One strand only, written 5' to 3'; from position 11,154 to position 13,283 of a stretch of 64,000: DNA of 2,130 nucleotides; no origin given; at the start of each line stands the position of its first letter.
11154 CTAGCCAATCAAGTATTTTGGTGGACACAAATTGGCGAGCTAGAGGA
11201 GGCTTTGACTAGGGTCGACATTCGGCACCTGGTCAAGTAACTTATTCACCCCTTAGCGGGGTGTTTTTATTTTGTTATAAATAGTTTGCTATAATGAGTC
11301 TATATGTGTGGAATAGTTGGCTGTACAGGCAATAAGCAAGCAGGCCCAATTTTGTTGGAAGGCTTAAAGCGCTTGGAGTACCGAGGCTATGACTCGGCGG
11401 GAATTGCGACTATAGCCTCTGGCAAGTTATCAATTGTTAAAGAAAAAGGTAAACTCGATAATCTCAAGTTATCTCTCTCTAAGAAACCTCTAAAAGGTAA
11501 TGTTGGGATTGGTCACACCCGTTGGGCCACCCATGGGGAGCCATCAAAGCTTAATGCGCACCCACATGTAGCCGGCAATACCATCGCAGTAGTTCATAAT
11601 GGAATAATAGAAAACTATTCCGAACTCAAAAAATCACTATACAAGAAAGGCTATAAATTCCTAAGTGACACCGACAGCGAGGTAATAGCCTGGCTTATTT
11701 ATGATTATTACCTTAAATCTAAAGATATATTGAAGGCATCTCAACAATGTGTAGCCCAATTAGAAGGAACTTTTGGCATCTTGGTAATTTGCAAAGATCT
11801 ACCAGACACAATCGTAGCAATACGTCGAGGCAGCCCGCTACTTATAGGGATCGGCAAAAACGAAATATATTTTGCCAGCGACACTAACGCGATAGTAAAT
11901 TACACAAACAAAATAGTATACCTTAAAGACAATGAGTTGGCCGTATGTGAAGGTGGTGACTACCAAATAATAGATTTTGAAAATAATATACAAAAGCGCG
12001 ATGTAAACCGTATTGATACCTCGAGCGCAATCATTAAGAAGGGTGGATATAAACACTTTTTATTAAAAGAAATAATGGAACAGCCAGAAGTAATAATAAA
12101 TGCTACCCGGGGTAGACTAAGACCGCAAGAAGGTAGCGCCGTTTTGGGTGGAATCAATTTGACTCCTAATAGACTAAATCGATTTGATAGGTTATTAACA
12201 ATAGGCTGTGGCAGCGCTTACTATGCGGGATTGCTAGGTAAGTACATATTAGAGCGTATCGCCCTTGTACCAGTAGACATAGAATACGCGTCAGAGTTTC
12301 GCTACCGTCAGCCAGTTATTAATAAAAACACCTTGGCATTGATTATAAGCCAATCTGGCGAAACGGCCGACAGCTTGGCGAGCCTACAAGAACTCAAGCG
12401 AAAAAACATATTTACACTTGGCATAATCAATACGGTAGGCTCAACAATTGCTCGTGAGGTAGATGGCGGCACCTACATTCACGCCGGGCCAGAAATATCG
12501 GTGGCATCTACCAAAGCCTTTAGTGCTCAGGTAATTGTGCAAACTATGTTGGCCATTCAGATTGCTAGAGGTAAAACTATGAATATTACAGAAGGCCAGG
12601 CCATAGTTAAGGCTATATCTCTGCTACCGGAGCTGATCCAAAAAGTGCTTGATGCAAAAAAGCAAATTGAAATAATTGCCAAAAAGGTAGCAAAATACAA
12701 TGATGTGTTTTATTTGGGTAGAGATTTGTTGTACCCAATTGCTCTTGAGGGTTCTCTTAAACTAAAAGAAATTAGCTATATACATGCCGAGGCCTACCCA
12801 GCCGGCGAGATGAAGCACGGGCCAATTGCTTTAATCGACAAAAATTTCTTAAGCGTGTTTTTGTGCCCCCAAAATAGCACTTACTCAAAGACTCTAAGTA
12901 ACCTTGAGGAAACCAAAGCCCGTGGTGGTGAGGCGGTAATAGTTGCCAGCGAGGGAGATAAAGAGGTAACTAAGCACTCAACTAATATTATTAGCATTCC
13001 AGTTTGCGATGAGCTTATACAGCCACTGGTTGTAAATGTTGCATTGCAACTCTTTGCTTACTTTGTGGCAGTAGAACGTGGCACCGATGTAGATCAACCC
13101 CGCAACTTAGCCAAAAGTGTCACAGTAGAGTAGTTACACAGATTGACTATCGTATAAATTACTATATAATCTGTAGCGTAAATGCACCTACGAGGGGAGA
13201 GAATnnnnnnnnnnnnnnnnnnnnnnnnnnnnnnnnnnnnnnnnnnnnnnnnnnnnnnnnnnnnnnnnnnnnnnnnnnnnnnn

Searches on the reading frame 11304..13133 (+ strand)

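Call 14: search_protein_families(library=pfam, proteins=[window:11304-13133:+], max_evalue=0.01)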
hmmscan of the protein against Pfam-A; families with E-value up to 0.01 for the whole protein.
window:11304-13133:+ (609 aa): 4 families
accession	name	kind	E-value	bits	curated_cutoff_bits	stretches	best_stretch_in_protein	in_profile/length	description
PF01380.27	SIS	-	8.4e-48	161.9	25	2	295-418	6-130/131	SIS domain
PF13522.11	GATase_6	-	2.3e-17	63.7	27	1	65-193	10-130/130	Glutamine amidotransferase domain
PF13537.11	GATase_7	-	7.9e-15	55.4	25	1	84-198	12-122/123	Glutamine amidotransferase domain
PF13230.11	GATase_4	-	1.8e-05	24.2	23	1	59-135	65-140/272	Glutamine amidotransferases class-II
